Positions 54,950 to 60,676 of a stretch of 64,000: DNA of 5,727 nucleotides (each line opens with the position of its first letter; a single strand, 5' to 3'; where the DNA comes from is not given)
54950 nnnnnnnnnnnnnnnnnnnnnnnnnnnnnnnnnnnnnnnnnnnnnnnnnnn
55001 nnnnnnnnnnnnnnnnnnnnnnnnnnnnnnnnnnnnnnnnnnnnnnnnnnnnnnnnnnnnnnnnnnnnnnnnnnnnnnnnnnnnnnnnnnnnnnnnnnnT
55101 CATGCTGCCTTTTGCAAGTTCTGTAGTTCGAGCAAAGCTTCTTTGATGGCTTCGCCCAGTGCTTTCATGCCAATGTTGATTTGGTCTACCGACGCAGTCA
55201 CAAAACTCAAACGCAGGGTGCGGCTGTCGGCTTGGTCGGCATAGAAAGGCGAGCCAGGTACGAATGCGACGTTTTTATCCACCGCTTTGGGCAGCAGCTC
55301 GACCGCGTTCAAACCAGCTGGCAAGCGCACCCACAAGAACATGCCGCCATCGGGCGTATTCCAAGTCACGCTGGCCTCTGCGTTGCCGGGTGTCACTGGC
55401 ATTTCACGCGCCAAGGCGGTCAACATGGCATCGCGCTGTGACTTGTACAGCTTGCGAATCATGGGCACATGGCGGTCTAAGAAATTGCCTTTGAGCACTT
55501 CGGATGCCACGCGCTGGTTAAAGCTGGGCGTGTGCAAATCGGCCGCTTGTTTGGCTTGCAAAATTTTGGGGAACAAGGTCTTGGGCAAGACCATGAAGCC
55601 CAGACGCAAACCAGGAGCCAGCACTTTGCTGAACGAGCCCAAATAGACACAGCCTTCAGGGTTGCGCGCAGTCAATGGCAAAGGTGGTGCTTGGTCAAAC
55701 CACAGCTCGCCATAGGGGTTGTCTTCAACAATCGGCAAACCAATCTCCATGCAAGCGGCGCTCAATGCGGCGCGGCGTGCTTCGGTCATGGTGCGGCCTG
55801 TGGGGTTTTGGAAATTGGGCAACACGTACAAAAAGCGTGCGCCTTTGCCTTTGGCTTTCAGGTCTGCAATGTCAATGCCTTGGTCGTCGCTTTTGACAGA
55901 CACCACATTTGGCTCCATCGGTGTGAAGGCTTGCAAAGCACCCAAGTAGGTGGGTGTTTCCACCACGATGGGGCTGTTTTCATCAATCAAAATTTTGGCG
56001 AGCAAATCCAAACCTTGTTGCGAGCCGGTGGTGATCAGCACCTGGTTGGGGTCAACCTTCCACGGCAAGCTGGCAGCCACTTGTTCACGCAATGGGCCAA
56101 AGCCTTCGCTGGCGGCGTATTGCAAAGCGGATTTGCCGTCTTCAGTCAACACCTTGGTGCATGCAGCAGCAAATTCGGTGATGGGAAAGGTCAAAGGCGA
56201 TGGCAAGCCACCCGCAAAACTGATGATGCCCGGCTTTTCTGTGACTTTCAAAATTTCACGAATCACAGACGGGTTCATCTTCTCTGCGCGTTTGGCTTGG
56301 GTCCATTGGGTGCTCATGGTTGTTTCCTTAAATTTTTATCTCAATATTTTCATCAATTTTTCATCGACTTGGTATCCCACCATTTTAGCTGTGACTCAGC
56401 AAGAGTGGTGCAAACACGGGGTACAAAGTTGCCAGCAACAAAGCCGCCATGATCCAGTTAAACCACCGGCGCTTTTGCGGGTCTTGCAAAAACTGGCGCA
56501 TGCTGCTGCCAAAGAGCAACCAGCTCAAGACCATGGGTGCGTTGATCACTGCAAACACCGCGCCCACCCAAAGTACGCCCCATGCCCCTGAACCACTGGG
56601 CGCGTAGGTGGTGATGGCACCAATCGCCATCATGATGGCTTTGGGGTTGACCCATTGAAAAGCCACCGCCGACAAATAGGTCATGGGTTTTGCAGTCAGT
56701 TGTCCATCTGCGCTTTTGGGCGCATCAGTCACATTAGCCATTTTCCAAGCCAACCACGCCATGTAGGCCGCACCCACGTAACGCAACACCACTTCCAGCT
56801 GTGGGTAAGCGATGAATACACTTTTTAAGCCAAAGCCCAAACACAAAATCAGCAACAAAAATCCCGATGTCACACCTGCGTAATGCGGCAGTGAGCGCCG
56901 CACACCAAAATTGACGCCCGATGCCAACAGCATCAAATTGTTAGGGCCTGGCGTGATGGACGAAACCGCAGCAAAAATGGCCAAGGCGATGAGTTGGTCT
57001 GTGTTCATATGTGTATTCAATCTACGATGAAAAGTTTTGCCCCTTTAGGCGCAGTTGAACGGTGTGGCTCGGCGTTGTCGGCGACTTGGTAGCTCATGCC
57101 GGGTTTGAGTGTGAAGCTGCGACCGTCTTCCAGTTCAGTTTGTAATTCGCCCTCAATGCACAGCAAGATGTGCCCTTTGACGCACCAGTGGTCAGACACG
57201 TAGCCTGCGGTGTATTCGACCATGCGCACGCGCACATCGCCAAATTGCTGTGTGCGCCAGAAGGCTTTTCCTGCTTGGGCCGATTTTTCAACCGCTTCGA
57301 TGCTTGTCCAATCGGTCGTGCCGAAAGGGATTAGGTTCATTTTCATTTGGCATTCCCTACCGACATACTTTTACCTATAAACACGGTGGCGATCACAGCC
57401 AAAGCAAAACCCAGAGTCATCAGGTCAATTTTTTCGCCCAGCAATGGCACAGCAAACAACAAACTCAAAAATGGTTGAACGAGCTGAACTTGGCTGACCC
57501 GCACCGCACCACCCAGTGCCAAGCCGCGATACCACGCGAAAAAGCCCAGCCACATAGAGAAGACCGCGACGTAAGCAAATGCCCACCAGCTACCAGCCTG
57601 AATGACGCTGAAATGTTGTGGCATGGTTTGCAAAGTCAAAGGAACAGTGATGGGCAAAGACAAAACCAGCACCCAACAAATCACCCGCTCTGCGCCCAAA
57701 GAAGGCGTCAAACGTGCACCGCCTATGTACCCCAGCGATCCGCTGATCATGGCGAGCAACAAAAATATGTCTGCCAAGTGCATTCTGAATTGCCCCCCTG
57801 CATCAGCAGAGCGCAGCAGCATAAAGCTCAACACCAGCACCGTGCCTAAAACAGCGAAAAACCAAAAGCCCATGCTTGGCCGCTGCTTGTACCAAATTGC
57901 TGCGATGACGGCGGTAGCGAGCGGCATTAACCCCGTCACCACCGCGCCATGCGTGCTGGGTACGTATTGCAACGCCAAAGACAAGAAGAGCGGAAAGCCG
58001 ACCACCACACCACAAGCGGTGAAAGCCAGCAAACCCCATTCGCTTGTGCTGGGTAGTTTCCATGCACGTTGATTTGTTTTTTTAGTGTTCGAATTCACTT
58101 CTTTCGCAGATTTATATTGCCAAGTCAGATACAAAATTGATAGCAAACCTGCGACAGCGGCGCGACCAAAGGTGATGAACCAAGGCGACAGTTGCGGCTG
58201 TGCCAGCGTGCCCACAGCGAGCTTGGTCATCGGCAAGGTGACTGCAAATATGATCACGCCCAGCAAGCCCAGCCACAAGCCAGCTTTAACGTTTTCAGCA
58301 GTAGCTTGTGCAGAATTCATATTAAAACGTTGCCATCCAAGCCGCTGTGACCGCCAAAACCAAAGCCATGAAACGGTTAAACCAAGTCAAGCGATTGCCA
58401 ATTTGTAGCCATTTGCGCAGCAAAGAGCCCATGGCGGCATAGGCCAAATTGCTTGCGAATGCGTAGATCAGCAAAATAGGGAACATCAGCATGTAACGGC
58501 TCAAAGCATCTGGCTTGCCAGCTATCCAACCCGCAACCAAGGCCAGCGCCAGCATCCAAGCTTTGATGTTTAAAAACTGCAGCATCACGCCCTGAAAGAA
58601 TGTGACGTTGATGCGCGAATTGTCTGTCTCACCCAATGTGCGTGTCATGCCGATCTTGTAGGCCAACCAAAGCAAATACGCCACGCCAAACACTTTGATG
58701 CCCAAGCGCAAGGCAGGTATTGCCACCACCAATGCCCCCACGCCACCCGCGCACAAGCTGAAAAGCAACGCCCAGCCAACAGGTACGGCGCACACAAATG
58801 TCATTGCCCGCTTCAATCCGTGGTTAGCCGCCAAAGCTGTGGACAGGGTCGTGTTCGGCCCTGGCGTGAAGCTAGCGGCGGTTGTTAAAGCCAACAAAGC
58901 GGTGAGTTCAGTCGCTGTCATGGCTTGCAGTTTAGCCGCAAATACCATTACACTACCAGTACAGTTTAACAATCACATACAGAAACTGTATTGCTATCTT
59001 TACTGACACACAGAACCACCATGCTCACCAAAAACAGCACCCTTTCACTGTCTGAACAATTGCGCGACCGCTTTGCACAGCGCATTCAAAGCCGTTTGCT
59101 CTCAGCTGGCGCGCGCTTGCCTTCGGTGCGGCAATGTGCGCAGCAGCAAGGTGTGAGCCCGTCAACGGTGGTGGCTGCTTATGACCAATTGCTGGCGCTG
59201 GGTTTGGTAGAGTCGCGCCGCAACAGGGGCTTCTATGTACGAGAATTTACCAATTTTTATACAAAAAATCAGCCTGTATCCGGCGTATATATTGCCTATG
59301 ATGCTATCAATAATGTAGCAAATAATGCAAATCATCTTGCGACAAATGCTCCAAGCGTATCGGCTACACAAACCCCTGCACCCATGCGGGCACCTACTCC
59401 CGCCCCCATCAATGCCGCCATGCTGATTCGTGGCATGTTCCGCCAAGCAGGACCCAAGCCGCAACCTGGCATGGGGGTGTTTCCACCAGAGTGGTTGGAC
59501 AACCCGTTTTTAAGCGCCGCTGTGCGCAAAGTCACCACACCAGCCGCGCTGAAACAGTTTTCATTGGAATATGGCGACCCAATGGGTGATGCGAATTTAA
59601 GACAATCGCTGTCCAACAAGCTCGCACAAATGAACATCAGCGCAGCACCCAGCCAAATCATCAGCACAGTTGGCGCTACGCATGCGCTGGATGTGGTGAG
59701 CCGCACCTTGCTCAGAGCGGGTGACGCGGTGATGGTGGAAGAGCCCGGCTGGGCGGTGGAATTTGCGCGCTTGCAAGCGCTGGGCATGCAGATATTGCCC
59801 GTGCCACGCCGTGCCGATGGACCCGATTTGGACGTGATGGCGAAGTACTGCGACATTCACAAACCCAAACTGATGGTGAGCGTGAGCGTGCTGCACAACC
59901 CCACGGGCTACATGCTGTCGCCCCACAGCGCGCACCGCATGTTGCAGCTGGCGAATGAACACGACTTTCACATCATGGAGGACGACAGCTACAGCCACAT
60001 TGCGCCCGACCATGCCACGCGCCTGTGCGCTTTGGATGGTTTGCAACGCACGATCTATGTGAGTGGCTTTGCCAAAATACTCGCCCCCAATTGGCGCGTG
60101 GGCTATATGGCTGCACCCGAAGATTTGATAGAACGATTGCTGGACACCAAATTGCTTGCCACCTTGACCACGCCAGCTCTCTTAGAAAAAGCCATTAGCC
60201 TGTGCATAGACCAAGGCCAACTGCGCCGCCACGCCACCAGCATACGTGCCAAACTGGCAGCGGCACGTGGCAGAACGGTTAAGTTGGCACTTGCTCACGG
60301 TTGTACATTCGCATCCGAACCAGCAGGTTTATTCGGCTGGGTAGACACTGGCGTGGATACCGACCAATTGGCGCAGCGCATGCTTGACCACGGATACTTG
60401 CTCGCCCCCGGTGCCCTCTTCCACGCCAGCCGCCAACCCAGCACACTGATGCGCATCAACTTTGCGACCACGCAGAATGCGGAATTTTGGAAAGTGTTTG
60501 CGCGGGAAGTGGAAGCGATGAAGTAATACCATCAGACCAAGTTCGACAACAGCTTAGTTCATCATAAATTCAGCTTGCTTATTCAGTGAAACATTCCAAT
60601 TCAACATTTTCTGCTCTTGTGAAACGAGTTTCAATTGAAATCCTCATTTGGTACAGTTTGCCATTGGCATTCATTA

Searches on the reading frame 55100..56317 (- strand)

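Call 14: search_protein_families(library=pfam, proteins=[window:55100-56317:-])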
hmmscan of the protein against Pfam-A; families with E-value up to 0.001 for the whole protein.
window:55100-56317:- (405 aa): 2 families
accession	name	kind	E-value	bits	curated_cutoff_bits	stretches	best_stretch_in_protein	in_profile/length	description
PF00155.27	Aminotran_1_2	-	2.5e-28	99.8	19.7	1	48-377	21-351/361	Aminotransferase class I and II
PF12897.13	Asp_aminotransf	-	2.4e-05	23.8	27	1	137-395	147-413/421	Aspartate amino-transferase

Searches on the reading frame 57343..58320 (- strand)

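Call 67: search_protein_families(library=pfam, proteins=[window:57343-58320:-])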
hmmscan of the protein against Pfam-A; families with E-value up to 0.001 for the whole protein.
window:57343-58320:- (325 aa): 1 family
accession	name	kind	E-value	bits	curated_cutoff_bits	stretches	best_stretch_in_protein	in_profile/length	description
PF00892.27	EamA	-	1.1e-28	100.6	28.2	2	182-315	2-132/135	EamA-like transporter family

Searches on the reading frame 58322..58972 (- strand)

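Call 14: search_protein_families(library=pfam, proteins=[window:58322-58972:-])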
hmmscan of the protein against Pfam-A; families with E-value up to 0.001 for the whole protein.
window:58322-58972:- (216 aa): 1 family
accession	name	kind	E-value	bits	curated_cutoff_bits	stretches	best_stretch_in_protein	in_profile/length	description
PF01810.24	LysE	-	1.7e-13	51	25.6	1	33-211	3-187/193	LysE type translocator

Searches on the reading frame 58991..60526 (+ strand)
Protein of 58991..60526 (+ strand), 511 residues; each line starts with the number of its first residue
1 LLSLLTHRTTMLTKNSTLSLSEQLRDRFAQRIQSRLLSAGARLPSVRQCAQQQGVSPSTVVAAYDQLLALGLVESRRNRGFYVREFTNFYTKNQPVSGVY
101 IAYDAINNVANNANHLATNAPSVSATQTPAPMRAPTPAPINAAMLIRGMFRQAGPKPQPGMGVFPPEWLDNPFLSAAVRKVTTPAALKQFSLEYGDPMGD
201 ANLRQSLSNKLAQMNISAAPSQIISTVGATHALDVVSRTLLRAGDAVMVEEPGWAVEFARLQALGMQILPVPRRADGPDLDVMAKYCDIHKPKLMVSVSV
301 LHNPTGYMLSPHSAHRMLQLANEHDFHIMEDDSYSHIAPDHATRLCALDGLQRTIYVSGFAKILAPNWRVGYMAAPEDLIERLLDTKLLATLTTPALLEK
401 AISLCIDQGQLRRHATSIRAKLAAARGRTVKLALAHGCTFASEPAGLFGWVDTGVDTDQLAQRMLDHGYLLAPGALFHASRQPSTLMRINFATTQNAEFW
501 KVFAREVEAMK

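Call 14: search_protein_families(library=pfam, proteins=[window:58991-60526:+])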
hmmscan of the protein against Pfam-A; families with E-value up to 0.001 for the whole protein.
window:58991-60526:+ (511 aa): 3 families
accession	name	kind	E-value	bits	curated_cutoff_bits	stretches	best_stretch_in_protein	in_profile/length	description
PF00155.27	Aminotran_1_2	-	1.6e-30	107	19.7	1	180-498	24-353/361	Aminotransferase class I and II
PF00392.27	GntR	-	8.1e-13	48.3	27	1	20-83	1-64/64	Bacterial regulatory proteins, gntR family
PF12897.13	Asp_aminotransf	-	5.8e-12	45.6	27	1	231-335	110-217/421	Aspartate amino-transferase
